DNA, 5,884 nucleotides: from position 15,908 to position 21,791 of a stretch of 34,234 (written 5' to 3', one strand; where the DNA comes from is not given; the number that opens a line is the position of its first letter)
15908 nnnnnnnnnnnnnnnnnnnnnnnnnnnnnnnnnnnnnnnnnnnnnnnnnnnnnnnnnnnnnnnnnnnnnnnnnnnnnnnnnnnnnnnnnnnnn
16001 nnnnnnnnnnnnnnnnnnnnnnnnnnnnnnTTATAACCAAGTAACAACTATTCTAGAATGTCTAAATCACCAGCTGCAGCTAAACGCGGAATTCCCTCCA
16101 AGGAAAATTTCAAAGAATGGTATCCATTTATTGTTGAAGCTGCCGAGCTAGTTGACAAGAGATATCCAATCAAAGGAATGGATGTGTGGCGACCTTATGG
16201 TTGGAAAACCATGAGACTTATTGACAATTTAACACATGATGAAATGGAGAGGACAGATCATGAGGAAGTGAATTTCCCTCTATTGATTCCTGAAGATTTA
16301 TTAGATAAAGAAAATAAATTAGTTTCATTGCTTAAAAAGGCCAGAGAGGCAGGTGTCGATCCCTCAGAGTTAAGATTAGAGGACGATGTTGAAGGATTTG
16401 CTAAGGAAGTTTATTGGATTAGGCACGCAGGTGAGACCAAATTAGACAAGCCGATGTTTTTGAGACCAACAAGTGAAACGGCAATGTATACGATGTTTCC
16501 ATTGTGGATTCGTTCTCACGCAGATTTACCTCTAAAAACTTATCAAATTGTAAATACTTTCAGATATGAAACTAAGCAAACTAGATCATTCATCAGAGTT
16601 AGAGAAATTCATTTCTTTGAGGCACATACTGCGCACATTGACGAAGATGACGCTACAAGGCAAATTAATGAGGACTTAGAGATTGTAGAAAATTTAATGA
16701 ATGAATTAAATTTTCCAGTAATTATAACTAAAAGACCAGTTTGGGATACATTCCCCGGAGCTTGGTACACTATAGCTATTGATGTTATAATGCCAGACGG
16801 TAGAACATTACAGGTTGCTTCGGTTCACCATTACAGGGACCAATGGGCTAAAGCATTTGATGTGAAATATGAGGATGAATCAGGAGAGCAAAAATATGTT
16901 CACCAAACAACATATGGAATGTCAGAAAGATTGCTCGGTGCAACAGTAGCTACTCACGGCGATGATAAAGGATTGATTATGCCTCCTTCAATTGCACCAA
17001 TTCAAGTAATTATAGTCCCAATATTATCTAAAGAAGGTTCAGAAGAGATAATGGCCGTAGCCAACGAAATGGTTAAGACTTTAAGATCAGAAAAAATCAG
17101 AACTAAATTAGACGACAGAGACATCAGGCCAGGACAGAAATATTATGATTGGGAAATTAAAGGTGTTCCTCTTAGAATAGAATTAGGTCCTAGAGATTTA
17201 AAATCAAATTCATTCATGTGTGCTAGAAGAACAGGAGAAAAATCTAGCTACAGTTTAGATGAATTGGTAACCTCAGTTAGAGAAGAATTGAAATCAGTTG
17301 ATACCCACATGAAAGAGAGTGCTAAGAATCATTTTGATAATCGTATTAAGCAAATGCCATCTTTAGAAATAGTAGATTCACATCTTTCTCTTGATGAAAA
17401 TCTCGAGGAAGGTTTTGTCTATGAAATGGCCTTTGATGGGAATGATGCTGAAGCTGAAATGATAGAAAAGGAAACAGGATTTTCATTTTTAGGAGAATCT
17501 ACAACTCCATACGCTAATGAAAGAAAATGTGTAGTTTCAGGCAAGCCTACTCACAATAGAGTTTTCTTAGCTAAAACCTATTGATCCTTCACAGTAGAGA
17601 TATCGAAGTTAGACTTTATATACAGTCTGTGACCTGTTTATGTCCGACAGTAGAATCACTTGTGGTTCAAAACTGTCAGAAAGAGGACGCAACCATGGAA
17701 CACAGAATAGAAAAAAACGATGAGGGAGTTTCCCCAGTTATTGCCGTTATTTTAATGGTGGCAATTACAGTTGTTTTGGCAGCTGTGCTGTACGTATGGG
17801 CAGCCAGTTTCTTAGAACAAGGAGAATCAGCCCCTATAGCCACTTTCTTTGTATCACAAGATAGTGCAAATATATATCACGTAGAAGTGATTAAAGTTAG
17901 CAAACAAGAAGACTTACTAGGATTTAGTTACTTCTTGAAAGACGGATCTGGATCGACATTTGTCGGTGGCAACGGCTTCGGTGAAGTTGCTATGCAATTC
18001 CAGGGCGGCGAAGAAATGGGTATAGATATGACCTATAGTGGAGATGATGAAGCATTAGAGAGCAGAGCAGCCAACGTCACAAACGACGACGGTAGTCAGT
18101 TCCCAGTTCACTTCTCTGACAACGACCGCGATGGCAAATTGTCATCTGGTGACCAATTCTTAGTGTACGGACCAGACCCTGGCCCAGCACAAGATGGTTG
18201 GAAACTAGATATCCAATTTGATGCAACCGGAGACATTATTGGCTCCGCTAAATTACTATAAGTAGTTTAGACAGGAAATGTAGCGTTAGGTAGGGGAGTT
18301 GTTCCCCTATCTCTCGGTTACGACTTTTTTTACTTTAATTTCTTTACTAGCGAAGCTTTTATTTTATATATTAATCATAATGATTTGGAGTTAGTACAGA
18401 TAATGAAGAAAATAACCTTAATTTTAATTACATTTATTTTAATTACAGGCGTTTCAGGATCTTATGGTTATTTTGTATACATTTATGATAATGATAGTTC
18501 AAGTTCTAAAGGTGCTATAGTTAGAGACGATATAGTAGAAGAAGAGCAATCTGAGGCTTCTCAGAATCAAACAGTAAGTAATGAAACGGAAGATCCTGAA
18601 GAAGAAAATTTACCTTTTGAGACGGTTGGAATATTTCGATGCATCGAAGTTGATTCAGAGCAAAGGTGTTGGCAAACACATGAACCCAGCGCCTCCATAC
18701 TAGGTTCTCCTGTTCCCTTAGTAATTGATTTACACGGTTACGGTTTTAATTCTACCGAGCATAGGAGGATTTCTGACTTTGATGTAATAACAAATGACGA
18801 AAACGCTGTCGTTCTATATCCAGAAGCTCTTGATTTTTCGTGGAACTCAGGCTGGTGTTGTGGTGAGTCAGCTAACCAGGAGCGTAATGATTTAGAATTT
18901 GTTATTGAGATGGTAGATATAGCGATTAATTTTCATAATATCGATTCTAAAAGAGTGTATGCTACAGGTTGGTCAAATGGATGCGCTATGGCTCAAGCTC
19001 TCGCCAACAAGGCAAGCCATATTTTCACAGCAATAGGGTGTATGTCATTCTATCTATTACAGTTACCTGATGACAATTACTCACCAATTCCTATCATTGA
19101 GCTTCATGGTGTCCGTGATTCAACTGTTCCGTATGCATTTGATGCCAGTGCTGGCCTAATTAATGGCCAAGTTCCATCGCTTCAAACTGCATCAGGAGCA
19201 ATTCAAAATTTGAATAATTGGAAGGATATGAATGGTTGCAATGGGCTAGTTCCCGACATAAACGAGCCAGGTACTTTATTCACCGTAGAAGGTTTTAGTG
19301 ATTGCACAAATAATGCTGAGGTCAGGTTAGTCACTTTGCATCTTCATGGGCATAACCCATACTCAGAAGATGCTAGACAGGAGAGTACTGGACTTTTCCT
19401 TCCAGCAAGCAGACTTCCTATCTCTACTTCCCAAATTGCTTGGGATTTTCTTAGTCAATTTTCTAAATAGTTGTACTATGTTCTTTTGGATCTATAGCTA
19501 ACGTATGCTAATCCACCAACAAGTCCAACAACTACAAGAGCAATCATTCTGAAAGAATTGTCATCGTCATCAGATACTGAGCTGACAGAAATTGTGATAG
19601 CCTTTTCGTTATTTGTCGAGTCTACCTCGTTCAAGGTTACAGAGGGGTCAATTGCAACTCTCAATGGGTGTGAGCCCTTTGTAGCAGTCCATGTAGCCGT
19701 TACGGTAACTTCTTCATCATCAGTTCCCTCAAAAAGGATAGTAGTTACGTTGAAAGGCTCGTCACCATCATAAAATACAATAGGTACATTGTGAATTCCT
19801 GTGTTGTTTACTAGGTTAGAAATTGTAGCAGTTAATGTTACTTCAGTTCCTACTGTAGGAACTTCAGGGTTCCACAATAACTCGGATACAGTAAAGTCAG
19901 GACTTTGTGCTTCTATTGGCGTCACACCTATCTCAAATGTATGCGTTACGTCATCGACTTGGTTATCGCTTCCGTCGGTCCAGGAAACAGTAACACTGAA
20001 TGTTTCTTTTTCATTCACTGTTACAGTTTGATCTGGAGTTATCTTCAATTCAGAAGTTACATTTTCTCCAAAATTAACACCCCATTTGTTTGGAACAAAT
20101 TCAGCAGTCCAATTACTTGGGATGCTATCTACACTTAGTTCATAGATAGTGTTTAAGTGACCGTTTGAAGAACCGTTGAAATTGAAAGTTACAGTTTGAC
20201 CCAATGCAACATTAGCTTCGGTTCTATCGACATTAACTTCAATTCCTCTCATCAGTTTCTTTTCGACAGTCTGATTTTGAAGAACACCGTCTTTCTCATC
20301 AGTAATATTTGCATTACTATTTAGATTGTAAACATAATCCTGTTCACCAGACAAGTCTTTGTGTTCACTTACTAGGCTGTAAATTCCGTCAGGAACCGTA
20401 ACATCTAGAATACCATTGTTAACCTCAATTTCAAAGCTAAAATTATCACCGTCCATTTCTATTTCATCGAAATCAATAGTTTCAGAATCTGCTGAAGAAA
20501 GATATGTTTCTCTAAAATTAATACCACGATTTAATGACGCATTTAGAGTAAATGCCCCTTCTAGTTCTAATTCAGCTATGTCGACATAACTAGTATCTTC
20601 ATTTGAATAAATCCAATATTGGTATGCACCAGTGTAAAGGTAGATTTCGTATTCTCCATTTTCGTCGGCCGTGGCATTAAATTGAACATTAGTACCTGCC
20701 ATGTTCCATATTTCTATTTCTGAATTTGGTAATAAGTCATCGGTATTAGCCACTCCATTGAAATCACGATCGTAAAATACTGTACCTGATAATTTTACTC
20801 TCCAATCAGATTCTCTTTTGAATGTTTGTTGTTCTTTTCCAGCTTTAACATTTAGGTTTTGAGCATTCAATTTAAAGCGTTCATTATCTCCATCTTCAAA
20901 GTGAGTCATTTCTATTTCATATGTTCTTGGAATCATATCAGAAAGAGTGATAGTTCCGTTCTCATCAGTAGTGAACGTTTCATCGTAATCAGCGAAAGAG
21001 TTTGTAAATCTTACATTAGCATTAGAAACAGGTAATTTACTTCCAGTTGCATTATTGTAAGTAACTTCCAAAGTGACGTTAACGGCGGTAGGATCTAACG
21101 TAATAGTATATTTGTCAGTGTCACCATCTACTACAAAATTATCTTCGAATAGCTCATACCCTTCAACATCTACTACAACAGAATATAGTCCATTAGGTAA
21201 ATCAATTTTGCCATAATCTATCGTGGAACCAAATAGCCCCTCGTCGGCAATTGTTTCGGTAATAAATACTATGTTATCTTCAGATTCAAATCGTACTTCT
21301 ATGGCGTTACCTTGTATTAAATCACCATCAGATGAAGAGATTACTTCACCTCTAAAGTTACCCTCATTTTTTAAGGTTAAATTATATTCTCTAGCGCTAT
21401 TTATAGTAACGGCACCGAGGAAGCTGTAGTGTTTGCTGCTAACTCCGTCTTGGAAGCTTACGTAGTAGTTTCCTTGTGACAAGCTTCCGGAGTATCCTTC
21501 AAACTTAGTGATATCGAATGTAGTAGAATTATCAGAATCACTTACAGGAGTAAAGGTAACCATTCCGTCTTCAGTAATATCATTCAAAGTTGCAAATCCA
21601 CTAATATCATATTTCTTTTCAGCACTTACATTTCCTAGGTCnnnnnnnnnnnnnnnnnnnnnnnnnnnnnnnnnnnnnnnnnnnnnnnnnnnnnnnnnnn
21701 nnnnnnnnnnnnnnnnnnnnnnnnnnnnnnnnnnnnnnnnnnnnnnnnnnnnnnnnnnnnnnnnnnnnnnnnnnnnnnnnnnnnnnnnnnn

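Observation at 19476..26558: Oligosaccharyltransferase AglB fused to about 1400 aa of extracellular repeats, more than twice the usual AglB size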

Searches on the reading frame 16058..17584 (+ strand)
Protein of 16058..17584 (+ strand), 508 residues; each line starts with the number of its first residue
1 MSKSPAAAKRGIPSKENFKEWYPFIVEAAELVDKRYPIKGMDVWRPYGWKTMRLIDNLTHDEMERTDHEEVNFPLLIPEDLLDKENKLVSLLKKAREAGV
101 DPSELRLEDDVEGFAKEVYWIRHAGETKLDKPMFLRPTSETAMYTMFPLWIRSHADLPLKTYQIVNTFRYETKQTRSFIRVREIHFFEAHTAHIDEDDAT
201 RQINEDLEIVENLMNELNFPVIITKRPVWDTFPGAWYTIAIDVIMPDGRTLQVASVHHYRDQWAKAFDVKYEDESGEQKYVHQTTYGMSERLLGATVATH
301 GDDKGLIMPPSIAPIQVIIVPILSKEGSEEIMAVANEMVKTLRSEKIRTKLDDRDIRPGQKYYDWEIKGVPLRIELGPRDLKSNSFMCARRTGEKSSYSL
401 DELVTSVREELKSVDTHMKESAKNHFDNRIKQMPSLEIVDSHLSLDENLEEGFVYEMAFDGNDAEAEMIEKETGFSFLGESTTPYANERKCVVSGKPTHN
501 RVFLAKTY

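Call 9: search_protein_families(library=pfam, proteins=[window:16058-17584:+], max_evalue=0.001)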
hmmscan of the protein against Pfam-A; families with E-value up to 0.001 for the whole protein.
window:16058-17584:+ (508 aa): 3 families
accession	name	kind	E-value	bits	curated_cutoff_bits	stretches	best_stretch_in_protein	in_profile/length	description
PF00587.30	tRNA-synt_2b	-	1.9e-28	100.2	29.3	1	129-299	7-178/179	tRNA synthetase class II core domain (G, H, P, S and T)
PF03129.25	HGTP_anticodon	-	5.5e-19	68.6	21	1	316-409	1-93/94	Anticodon binding domain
PF09180.16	ProRS-C_1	-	7.2e-07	29.7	31.5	1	447-508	6-71/71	Prolyl-tRNA synthetase, C-terminal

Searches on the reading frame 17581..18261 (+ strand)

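Call 9: search_protein_families(library=pfam, proteins=[window:17581-18261:+], max_evalue=0.001)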
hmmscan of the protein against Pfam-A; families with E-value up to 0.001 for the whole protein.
window:17581-18261:+ (226 aa): 1 family
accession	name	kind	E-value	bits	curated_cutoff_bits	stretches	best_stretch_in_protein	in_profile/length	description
PF07790.16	Pilin_N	-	1.3e-11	45.6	25.2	1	48-97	1-50/78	Archaeal Type IV pilin, N-terminal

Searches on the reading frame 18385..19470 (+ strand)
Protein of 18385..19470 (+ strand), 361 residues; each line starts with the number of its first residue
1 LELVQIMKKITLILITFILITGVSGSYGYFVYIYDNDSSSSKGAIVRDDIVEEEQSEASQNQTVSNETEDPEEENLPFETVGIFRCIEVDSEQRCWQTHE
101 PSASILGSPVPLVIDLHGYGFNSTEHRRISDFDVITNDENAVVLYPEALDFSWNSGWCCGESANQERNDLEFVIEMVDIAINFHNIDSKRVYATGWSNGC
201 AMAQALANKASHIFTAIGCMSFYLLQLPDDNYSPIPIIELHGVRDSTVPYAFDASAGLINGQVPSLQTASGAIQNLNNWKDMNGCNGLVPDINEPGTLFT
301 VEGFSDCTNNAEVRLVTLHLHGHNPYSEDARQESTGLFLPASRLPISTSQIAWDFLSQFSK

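Call 9: search_protein_families(library=pfam, proteins=[window:18385-19470:+], max_evalue=0.001)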
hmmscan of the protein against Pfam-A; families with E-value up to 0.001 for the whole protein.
window:18385-19470:+ (361 aa): 4 families
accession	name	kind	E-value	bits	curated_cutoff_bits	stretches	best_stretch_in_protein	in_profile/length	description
PF10503.15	Esterase_PHB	-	2.3e-08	34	23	1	109-222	15-130/219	Esterase PHB depolymerase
PF00326.27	Peptidase_S9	-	1.1e-05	25.5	22.6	1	165-217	40-92/213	Prolyl oligopeptidase family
PF02230.22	Abhydrolase_2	-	4.4e-05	23.9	23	1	169-254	86-176/217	Phospholipase/Carboxylesterase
PF05448.18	AXE1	-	6.3e-05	22.3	21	1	174-213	161-200/321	Acetyl xylan esterase (AXE1)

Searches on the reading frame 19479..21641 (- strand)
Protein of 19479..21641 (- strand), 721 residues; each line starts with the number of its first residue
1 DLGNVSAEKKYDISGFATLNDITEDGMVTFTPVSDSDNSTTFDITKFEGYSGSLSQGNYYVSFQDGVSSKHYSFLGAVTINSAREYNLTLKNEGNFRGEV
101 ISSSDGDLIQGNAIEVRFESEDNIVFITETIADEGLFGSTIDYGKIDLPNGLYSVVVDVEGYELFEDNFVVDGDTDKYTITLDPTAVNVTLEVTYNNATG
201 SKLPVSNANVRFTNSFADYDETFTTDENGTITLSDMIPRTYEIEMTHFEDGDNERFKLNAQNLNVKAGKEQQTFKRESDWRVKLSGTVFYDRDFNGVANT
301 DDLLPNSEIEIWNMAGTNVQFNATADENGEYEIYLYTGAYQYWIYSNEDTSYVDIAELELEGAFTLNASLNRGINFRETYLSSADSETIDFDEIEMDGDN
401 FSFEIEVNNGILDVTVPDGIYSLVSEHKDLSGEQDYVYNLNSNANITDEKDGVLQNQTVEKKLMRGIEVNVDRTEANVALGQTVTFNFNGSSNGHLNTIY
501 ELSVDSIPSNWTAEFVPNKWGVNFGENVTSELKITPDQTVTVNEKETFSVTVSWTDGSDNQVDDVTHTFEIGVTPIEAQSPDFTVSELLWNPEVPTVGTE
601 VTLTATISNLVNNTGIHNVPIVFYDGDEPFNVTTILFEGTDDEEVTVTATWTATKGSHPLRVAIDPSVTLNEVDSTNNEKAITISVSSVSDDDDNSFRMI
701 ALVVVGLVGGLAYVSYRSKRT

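Call 52: predict_structure(alignment_id=A3)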
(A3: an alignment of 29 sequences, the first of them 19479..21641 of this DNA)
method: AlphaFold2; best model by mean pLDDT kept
length: 721 residues; sequences in the alignment: 29
mean_pLDDT: 87.9   pTM: 0.56
mean pLDDT of the five models: 87.9, 87.9, 87.0, 86.6, 86.6
residues with pLDDT >= 90: 423; 70-90: 251; 50-70: 34; < 50: 13
segments of 3 or more residues with pLDDT < 50: 690-698, 718-721
pLDDT, mean of each block of 10 residues (from residue 1): 72 93 90 86 88 93 78 90 93 85 88 89 88 81 75 93 93 84 94 91 94 84 95 92 92 92 89 95 94 86 92 91 93 93 90 93 92 93 91 90 89 93 93 88 91 92 92 91 92 91 92 95 92 92 92 85 87 90 91 87 91 85 91 86 86 89 85 86 77 44 64 56 38
secondary structure, 60 per line:
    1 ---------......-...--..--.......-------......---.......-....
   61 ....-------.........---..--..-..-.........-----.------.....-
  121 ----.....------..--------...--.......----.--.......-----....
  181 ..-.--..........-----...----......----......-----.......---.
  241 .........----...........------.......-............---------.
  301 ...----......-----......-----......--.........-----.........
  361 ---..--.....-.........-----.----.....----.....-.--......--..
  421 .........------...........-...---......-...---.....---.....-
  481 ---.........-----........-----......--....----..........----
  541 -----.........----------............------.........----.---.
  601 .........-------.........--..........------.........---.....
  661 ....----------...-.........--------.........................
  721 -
elements in order (helices of 4 or more, strands of 3 or more residues): E10-15 E17-19 E26-32 E40-45 E49-55 E57-64 E72-80 E94-102 E115-119 E125-129 E146-148 E151-157 E165-171 E177-182 E187-196 E202-204 E209-214 E219-224 E230-236 E240-249 E254-264 E271-277 E279-290 E308-313 E319-324 E330-335 E338-346 E352-360 E368-372 E374-382 E393-397 E402-406 E411-416 E419-429 E436-446 E454-459 E461-463 E467-471 E475-479 E484-492 E498-505 E511-516 E519-522 E527-536 E546-554 E565-576 E583-591 E600-609 E617-625 E628-637 E644-652 E656-664 E679-687 H696-720

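Call 57: fold_search(model_id=the predicted structure, library=pdb)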
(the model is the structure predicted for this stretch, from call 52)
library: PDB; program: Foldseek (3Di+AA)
matches with E <= 10: 1887; with E <= 0.001: 207
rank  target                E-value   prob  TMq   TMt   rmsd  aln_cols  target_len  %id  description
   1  6fwv_B                4.3e-12  1.00  0.16  0.21  25.7       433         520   18  The Bacillus anthracis TIE protein (released 2018-08-08)
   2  6fwv_A                6.2e-12  1.00  0.16  0.20  22.7       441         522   16  The Bacillus anthracis TIE protein (released 2018-08-08)
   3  3dmk_B                8.9e-12  1.00  0.10  0.10  39.8       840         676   10  Crystal structure of Down Syndrome Cell Adhesion Molecule (DSCAM) isoform 1.30.30, N-terminal eight Ig domains (released 2008-10-07)
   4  3dmk_A                2.1e-11  1.00  0.10  0.09  40.0       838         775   10  Crystal structure of Down Syndrome Cell Adhesion Molecule (DSCAM) isoform 1.30.30, N-terminal eight Ig domains (released 2008-10-07)
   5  6tav_C                3.0e-11  1.00  0.10  0.08  45.1       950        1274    9  Crystal structure of endopeptidase-induced alpha2-macroglobulin (released 2021-05-12)
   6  5a42                  4.1e-11  1.00  0.10  0.06  44.6       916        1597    9  Cryo-EM single particle 3D reconstruction of the native conformation of E. coli alpha-2-macroglobulin (ECAM) (released 2015-07-29)
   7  9ijj_h                1.5e-10  1.00  0.20  0.12  38.5       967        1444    8  In situ structure of the central apparatus in mouse sperm axoneme. (released 2025-06-04)
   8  9u62_E                3.0e-10  1.00  0.11  0.07  43.8       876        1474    9  AP pathways C3 convertase C3bBbP and C3 complex (released 2026-01-14)
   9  6tav_B                9.3e-10  1.00  0.10  0.08  46.2       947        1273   10  Crystal structure of endopeptidase-induced alpha2-macroglobulin (released 2021-05-12)
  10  9ijj_C                1.3e-09  1.00  0.13  0.10  39.3       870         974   10  In situ structure of the central apparatus in mouse sperm axoneme. (released 2025-06-04)
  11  9ijj_O                2.0e-09  1.00  0.17  0.11  55.2       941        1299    8  In situ structure of the central apparatus in mouse sperm axoneme. (released 2025-06-04)
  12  7sqc_2A               2.1e-09  1.00  0.15  0.15  40.8       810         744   10  Ciliary C1 central pair apparatus isolated from Chlamydomonas reinhardtii (released 2022-04-13)
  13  7sqc_O0               2.3e-09  1.00  0.14  0.10  37.2       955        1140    6  Ciliary C1 central pair apparatus isolated from Chlamydomonas reinhardtii (released 2022-04-13)
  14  4ziq                  2.9e-09  1.00  0.12  0.07  44.2       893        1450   10  Crystal structure of trypsin activated alpha-2-macroglobulin from Escherichia coli. (released 2015-06-10)
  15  7sqc_2B               3.5e-09  1.00  0.15  0.15  39.6       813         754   10  Ciliary C1 central pair apparatus isolated from Chlamydomonas reinhardtii (released 2022-04-13)
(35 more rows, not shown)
